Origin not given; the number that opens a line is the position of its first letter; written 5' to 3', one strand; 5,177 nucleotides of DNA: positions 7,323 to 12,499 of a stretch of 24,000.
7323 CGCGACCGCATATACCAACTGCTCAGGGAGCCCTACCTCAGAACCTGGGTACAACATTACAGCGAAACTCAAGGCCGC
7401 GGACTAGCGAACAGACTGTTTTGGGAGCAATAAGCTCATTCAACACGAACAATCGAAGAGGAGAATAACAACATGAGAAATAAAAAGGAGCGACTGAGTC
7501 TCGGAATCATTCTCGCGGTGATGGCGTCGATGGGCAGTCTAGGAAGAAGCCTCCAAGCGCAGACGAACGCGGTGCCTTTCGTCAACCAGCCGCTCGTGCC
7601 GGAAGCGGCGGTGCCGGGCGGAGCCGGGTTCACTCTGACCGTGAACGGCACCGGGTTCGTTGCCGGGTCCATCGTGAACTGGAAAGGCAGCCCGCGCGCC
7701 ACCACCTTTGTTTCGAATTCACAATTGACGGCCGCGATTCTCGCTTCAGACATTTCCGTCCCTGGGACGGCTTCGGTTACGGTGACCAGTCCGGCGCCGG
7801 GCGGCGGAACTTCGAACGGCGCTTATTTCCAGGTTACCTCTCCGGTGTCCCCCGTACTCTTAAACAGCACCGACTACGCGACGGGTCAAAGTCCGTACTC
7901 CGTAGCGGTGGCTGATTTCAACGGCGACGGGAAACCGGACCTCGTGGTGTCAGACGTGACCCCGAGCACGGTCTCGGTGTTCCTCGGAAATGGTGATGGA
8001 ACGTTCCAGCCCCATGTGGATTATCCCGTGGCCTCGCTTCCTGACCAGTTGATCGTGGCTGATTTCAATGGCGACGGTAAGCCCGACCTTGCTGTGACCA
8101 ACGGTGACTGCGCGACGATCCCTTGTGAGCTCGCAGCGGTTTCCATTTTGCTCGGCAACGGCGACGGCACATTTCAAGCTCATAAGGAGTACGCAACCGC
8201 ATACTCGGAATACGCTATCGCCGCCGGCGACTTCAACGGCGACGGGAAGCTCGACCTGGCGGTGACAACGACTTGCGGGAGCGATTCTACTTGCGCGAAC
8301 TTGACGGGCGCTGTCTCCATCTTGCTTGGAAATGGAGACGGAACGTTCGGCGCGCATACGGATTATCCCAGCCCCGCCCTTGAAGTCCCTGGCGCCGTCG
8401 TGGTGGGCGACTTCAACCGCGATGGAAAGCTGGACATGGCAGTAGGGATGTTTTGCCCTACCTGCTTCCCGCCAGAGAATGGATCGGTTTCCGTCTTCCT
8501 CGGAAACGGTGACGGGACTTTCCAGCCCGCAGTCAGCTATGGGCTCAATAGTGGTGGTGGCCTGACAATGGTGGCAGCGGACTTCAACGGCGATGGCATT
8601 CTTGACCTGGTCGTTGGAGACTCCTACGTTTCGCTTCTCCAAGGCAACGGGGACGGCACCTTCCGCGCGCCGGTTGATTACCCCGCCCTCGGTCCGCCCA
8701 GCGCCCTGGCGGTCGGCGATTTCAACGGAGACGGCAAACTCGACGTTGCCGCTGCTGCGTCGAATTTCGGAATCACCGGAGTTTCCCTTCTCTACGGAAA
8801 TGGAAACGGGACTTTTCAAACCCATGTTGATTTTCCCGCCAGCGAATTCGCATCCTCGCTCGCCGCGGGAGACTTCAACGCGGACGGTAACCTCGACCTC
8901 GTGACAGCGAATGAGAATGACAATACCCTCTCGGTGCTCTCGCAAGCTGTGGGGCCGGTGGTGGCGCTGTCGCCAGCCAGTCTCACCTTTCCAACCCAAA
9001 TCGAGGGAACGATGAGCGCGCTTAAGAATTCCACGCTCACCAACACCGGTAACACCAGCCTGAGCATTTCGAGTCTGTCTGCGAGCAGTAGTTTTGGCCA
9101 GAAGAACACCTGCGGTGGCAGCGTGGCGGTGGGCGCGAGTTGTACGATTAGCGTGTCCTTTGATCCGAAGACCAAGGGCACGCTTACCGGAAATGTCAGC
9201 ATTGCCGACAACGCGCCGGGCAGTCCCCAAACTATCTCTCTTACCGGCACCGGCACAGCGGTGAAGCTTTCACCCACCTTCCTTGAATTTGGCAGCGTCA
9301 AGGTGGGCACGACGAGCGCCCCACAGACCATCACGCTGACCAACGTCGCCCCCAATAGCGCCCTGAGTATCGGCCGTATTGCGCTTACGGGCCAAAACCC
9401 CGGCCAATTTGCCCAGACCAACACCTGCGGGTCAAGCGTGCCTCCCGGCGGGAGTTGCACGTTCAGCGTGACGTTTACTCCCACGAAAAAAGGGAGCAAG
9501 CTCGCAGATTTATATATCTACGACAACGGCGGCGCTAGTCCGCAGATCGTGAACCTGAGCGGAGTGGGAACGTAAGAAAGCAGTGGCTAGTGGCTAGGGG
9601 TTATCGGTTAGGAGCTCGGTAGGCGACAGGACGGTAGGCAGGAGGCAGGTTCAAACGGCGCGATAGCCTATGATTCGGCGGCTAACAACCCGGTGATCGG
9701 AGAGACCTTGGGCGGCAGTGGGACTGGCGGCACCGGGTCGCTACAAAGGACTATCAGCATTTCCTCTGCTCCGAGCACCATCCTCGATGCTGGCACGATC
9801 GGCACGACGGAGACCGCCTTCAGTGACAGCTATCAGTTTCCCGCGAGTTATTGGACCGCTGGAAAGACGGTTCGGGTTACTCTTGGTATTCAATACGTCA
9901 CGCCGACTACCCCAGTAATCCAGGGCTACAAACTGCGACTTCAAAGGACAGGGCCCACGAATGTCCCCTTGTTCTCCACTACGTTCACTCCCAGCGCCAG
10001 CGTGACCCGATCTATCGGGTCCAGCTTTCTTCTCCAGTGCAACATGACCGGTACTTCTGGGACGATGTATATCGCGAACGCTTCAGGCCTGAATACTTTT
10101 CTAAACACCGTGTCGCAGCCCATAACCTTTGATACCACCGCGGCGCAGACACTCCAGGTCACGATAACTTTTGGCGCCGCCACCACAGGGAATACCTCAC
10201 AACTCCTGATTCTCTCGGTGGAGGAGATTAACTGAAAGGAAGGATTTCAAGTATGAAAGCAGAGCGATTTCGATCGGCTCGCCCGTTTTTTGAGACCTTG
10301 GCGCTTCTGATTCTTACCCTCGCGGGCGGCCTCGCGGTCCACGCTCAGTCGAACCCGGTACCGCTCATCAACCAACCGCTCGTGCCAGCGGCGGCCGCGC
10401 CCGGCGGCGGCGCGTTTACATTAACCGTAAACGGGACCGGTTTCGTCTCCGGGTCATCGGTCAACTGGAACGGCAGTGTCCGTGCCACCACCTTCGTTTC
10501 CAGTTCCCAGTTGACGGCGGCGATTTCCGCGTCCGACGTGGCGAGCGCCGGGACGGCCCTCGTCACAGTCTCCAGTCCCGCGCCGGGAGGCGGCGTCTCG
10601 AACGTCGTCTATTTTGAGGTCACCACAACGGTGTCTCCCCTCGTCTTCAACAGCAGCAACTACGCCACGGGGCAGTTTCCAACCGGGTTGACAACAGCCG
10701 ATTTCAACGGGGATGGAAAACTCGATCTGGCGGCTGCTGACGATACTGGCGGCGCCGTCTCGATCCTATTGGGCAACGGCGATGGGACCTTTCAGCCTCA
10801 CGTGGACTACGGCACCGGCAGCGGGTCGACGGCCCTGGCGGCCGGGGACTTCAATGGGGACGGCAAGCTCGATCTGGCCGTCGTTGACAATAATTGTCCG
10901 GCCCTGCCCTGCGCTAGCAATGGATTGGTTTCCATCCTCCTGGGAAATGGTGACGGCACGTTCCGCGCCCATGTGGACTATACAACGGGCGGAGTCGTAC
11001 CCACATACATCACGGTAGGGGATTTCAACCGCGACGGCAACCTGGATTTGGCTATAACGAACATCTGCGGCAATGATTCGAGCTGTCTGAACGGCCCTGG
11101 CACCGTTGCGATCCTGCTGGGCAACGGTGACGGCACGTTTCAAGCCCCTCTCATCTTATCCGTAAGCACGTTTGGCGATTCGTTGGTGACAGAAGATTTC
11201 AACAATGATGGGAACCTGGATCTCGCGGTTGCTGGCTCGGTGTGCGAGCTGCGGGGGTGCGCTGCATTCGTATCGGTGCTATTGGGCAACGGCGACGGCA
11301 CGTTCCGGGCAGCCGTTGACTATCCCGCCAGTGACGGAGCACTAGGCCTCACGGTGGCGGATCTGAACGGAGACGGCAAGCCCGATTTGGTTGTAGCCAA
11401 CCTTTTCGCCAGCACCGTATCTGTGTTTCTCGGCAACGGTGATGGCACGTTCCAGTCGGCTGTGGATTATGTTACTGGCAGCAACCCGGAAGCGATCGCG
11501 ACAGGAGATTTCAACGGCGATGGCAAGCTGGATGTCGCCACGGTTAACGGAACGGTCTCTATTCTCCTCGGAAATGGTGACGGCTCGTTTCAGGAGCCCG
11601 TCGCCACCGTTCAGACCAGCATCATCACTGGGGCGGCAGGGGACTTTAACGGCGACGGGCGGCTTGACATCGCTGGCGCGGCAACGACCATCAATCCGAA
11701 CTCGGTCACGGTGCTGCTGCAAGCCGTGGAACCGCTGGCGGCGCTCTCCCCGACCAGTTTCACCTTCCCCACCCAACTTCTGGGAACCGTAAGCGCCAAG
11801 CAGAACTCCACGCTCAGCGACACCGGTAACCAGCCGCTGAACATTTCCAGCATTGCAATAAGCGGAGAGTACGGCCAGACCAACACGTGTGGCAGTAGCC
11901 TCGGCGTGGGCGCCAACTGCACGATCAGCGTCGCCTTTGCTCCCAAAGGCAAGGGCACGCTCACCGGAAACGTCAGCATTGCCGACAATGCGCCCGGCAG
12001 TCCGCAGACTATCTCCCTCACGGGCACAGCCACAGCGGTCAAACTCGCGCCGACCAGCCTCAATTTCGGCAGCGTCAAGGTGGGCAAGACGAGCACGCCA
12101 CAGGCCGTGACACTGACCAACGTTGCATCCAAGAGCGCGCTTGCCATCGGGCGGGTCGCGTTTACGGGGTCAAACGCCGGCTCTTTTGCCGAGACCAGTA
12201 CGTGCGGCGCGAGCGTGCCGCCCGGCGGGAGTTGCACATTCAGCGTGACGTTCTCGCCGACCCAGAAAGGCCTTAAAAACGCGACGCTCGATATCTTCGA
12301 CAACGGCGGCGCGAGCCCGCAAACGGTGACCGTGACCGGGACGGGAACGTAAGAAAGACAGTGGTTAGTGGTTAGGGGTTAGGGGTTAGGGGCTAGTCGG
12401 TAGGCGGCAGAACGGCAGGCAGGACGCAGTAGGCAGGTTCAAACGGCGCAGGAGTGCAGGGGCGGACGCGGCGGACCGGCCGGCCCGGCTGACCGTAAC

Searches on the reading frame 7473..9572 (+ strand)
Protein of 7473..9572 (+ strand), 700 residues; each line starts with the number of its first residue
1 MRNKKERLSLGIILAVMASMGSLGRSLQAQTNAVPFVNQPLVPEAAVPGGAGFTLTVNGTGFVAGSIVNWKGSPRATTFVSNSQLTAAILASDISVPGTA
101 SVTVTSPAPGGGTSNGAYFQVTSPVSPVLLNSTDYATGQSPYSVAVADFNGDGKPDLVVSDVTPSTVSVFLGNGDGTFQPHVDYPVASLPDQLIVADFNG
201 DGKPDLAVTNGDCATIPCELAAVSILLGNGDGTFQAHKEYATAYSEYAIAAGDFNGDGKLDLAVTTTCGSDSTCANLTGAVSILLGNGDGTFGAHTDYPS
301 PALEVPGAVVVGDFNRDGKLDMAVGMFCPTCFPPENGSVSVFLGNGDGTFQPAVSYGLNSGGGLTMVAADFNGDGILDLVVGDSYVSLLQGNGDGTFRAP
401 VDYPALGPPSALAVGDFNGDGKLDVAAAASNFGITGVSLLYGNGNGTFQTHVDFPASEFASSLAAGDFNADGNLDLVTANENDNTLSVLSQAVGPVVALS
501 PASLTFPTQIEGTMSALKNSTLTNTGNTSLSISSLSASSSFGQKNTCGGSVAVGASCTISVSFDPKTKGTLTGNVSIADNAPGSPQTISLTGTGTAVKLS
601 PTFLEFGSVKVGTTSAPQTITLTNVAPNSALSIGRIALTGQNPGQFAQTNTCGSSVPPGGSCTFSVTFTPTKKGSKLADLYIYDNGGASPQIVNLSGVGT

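Call 13: search_protein_families(library=pfam, proteins=[window:7473-9572:+], max_evalue=0.01)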
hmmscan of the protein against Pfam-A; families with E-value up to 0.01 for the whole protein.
window:7473-9572:+ (700 aa): 12 families
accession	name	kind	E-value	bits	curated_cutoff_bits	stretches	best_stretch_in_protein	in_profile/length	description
PF13517.12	FG-GAP_3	-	1.8e-60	201.8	26.9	7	148-208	1-61/61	FG-GAP-like repeat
PF01839.29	FG-GAP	-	2e-42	142.9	22.1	7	141-159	2-20/37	FG-GAP repeat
PF22073.2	Cep192_D4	-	1.6e-19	70.6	35.5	2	597-699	4-111/112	Cep192 domain 4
PF15780.11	ASH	-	1.5e-17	64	27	2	600-692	6-98/98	Abnormal spindle-like microcephaly-assoc'd, ASPM-SPD-2-Hydin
PF22544.2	HYDIN_VesB_CFA65-like_Ig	-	5.7e-15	55.8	25.5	2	518-592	23-99/100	HYDIN/CFA65/VesB-like, Ig-like domain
PF07610.17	DUF1573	-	1.5e-10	41.4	26.1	1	519-593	22-97/98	Protein of unknown function (DUF1573)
PF12371.14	TMEM131_like_N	-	3.4e-10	40.4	28.8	1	597-682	1-82/84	Transmembrane protein 131-like N-terminal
PF24507.1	Ig_CFAP65_4th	-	1.9e-09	38.2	27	2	644-698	23-75/76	CFAP65, fourth Ig-like domain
PF12256.14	TcdB_toxin_midN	-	8.3e-07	28.9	24.8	0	241-281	22-59/181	Insecticide toxin TcdB middle/N-terminal region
PF24771.2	Ig_CFAP74_1st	-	0.00014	22.6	29.2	0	519-579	22-86/97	CFAP74 first Ig-like domain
PF00404.24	Dockerin_1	-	0.0026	18.4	22.9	0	139-154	28-43/57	Dockerin type I domain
PF00395.25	SLH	-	0.004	17.5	20.8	0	170-181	24-35/44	S-layer homology domain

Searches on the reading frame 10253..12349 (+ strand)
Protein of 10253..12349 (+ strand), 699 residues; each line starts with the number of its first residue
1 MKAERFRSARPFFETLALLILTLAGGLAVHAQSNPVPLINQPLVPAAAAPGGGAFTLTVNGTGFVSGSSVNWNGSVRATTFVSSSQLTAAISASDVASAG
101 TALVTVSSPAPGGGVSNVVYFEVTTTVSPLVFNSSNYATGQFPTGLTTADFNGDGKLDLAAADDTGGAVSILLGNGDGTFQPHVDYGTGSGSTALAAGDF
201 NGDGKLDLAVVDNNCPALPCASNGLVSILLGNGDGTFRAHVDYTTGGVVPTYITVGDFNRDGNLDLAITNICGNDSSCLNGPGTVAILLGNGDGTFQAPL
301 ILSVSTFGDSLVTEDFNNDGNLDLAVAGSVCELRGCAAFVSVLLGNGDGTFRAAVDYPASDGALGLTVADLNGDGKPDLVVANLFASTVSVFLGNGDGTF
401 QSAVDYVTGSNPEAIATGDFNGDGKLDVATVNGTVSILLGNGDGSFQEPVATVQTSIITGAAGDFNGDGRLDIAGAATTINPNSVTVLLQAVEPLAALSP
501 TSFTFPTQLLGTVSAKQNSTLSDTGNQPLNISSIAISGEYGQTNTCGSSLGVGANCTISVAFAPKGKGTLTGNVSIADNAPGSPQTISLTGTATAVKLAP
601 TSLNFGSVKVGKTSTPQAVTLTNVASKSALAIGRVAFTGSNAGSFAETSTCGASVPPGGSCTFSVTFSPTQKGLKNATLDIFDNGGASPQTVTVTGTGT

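Call 13: search_protein_families(library=pfam, proteins=[window:10253-12349:+], max_evalue=0.01)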
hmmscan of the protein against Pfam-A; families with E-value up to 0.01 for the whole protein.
window:10253-12349:+ (699 aa): 10 families
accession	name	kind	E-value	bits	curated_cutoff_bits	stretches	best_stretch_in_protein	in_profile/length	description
PF13517.12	FG-GAP_3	-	1.1e-53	180.1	26.9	6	370-429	1-60/61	FG-GAP-like repeat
PF01839.29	FG-GAP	-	1.4e-31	108.3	22.1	5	366-391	5-27/37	FG-GAP repeat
PF22073.2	Cep192_D4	-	8.3e-16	58.6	35.5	2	597-698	5-111/112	Cep192 domain 4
PF15780.11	ASH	-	2.1e-15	57.1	27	1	600-690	7-97/98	Abnormal spindle-like microcephaly-assoc'd, ASPM-SPD-2-Hydin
PF22544.2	HYDIN_VesB_CFA65-like_Ig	-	4.8e-12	46.4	25.5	2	596-696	3-99/100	HYDIN/CFA65/VesB-like, Ig-like domain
PF07610.17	DUF1573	-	7.2e-10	39.2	26.1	2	517-592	21-97/98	Protein of unknown function (DUF1573)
PF12371.14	TMEM131_like_N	-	2e-09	38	28.8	1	596-681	1-82/84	Transmembrane protein 131-like N-terminal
PF24507.1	Ig_CFAP65_4th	-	4.1e-06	27.5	27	1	643-698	23-76/76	CFAP65, fourth Ig-like domain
PF24771.2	Ig_CFAP74_1st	-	0.0063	17.3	29.2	0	599-672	4-75/97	CFAP74 first Ig-like domain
PF00404.24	Dockerin_1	-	0.009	16.6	22.9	0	418-472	2-45/57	Dockerin type I domain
